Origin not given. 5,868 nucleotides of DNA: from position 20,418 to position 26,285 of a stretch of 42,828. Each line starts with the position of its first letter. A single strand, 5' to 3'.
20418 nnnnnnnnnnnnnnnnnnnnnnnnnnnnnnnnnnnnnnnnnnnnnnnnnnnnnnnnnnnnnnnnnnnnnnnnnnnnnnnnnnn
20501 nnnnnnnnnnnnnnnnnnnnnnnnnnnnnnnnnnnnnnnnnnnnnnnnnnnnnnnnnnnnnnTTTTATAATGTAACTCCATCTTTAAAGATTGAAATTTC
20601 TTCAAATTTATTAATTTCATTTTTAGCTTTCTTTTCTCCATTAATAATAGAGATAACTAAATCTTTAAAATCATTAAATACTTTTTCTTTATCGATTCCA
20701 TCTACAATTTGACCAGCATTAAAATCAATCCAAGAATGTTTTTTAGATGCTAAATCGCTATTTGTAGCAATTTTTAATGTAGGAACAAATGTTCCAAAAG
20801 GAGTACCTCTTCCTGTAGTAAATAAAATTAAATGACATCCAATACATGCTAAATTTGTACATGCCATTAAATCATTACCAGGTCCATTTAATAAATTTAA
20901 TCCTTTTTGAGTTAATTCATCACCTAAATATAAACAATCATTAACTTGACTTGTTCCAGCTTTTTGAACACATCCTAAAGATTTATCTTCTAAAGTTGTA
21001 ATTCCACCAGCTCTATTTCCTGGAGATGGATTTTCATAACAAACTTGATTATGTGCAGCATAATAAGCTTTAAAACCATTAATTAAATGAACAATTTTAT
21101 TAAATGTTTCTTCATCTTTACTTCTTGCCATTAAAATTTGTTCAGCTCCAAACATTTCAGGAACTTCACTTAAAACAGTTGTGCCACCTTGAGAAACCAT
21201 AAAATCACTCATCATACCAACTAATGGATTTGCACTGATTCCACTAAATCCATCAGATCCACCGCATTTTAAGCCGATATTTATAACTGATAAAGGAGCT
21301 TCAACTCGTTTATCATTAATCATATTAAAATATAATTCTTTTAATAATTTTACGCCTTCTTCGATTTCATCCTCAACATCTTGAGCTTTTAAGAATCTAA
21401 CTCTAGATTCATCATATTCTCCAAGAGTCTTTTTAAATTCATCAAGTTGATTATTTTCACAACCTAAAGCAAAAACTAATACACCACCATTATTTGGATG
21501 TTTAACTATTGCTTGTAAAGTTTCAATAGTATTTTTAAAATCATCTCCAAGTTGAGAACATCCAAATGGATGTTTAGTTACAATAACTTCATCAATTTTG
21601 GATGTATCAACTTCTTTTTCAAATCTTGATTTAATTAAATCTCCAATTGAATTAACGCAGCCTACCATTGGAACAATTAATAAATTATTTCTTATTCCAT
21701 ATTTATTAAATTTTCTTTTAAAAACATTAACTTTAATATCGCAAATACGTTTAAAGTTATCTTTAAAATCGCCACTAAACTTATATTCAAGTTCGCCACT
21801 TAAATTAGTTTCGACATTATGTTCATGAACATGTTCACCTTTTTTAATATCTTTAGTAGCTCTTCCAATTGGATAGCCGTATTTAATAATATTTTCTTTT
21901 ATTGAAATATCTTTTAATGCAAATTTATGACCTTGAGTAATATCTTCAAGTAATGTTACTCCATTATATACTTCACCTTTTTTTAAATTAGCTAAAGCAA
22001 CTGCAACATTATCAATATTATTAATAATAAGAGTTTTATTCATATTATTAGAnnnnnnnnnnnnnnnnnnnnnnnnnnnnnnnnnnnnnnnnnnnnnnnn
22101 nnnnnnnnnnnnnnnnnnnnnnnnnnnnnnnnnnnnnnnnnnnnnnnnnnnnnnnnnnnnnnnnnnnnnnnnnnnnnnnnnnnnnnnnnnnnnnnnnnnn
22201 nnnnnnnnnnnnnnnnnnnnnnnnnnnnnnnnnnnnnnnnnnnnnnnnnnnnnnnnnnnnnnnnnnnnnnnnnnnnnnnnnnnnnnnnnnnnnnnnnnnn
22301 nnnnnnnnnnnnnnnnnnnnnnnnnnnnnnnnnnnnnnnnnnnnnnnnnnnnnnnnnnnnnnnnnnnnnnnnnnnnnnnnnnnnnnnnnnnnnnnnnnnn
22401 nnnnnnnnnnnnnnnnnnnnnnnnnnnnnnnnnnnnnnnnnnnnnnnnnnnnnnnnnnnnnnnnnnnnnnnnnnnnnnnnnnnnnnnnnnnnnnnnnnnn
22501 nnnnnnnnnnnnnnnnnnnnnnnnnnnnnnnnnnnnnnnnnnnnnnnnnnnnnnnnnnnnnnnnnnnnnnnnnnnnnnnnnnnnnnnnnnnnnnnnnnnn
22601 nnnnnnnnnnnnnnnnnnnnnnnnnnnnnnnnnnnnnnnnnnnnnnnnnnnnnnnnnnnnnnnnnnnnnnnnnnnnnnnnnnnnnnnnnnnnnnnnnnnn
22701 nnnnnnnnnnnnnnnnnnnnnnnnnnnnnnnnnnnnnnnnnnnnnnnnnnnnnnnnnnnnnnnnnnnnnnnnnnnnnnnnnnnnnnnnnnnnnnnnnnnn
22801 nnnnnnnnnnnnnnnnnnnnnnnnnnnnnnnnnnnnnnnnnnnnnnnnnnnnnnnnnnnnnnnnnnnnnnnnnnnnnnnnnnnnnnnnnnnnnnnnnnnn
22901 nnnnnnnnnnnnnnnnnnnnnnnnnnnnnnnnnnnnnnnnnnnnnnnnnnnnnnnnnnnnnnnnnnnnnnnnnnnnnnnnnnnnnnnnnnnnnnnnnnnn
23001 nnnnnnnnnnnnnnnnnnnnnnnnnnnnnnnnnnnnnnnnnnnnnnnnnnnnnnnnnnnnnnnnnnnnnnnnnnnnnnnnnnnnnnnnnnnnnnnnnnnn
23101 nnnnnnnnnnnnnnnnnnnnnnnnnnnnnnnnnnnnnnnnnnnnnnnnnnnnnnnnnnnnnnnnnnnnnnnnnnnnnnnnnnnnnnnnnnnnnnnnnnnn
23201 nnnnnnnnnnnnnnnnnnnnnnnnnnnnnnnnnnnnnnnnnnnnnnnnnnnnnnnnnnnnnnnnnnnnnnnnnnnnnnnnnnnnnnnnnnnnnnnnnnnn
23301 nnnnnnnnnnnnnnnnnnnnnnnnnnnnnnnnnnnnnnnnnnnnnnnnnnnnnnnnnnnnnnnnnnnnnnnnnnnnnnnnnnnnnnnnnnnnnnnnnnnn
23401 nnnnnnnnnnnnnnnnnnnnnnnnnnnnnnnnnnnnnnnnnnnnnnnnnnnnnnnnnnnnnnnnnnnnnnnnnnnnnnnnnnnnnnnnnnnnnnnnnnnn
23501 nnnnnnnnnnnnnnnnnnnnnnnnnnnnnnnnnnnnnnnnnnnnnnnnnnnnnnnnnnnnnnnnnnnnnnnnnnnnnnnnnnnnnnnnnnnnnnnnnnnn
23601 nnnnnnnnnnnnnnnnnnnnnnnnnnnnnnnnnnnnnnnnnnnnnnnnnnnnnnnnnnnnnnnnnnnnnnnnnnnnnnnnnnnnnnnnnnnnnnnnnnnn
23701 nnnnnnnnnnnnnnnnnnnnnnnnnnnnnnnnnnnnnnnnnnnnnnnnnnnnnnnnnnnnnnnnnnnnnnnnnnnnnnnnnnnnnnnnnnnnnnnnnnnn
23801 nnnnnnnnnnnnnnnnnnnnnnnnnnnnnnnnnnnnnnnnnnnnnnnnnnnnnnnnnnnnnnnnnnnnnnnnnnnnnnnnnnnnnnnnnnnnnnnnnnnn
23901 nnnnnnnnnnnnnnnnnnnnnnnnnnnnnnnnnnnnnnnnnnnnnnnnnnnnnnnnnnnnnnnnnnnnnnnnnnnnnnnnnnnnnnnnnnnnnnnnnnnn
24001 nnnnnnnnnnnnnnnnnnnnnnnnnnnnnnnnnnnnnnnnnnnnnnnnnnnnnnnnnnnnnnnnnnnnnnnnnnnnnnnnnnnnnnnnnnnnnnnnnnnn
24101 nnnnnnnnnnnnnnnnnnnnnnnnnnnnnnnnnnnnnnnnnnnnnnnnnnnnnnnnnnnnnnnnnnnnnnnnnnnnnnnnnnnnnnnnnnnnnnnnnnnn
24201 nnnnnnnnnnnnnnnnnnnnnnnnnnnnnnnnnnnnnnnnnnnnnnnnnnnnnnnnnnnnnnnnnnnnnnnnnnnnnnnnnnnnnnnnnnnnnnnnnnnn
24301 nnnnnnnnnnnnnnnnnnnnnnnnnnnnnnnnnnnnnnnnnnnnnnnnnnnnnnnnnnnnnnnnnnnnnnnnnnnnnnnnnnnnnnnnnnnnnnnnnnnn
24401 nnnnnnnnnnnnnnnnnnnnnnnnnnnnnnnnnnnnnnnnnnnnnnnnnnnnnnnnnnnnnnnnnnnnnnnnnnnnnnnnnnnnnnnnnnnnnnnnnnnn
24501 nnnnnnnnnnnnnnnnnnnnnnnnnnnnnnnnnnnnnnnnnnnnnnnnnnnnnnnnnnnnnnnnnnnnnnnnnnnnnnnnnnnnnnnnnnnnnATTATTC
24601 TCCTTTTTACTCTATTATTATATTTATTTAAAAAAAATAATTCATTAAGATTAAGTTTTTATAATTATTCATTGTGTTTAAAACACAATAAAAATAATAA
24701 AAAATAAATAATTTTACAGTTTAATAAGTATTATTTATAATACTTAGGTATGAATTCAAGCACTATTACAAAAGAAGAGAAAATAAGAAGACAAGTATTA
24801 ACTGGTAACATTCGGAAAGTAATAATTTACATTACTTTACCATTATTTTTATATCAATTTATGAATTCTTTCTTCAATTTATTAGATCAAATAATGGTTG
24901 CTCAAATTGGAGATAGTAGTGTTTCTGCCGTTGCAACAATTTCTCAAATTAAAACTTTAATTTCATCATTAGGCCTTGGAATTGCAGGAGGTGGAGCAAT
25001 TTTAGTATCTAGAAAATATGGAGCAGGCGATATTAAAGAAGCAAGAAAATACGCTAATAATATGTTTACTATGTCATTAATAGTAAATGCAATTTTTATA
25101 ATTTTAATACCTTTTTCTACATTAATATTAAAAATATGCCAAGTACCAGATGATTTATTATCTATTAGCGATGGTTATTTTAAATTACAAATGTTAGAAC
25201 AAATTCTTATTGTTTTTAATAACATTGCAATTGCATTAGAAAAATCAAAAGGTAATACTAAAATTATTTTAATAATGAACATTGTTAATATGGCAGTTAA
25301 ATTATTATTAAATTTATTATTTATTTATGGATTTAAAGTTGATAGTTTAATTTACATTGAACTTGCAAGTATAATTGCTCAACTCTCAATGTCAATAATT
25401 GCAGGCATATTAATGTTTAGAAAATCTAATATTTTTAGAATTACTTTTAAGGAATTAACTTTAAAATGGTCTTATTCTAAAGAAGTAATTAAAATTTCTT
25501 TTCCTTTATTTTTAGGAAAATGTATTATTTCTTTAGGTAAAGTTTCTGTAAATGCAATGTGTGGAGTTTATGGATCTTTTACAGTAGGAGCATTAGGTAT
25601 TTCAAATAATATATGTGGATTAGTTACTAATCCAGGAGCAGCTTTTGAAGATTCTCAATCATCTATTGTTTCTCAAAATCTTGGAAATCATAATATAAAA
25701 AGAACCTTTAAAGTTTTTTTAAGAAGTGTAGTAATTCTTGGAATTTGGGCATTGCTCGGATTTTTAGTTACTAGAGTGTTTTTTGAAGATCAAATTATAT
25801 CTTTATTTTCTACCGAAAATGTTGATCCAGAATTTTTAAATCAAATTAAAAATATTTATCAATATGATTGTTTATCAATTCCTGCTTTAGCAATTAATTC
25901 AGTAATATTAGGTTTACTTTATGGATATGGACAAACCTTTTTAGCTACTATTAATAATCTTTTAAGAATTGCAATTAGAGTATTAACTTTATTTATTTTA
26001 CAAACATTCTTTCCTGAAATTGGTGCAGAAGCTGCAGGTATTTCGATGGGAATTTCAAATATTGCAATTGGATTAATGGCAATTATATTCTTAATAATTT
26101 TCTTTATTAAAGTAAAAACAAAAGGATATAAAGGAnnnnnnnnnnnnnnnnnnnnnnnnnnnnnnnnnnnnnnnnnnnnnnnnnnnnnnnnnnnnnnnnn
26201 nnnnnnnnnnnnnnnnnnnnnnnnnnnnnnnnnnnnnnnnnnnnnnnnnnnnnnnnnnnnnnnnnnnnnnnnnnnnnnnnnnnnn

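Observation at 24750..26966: MATE transporter fused to a cytoplasm-facing alpha/beta-hydrolase esterase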

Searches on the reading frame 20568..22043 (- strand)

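Call 11: search_protein_families(library=pfam, proteins=[window:20568-22043:-], max_evalue=0.0001)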
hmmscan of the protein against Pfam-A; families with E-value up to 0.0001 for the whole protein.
window:20568-22043:- (492 aa): 3 families
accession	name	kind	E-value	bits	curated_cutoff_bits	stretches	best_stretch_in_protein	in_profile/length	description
PF20629.2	GD_AH_C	-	9.3e-93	310.4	26.8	1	252-490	2-241/242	D-galactarate/Altronate dehydratase, C-terminal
PF04295.18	GD_AH_second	-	9.6e-41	139.5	27.3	1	108-238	2-132/136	D-galactarate dehydratase/Altronate hydrolase, second domain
PF08666.17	SAF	-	3.6e-12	47.1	21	1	11-78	1-63/63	SAF domain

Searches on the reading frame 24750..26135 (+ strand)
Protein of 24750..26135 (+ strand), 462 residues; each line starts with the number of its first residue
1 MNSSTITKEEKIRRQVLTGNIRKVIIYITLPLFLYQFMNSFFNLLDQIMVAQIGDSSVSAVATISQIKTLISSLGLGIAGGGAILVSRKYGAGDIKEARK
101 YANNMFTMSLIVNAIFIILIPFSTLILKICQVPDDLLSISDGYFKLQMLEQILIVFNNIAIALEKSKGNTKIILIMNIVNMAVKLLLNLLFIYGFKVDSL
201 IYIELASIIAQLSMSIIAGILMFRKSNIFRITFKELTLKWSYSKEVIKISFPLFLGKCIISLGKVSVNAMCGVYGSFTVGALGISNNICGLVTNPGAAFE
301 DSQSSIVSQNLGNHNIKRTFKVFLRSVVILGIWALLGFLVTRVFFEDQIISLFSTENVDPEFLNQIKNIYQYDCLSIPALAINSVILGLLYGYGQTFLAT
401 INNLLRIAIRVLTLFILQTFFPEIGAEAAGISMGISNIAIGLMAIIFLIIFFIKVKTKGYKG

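Call 16: search_protein_families(library=ncbifam, proteins=[window:24750-26135:+], max_evalue=0.001)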
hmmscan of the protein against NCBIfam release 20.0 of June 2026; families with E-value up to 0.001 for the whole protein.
window:24750-26135:+ (462 aa): 7 families
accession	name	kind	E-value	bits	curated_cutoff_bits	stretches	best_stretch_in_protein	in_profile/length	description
TIGR00797.1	matE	subfamily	1.4e-40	139.5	147.4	1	31-427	1-393/396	MATE family efflux transporter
NF041801.1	MATE_SolL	equivalog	2.8e-25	89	780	1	13-446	10-444/458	solanimycin export family MATE transporter SolL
NF007562.1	PRK10189.1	equivalog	1.7e-14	53.4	465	2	241-451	24-234/470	EmmdR/YeeO family multidrug/toxin efflux MATE transporter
NF052396.1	MATE_WgkD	equivalog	4.3e-13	49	510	1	25-399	5-375/428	tryglysin-associated MATE efflux transporter WgkD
NF000131.1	MATE_multi_MepA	equivalog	2.7e-11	43.3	850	1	21-455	14-443/451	multidrug efflux MATE transporter MepA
NF007130.1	PRK09575.1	equivalog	1.4e-08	34.5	445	1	23-456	6-432/435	MATE family efflux transporter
NF001214.0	PRK00187.1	equivalog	2.5e-05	23.5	449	1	23-367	10-357/464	NorM family multidrug efflux MATE transporter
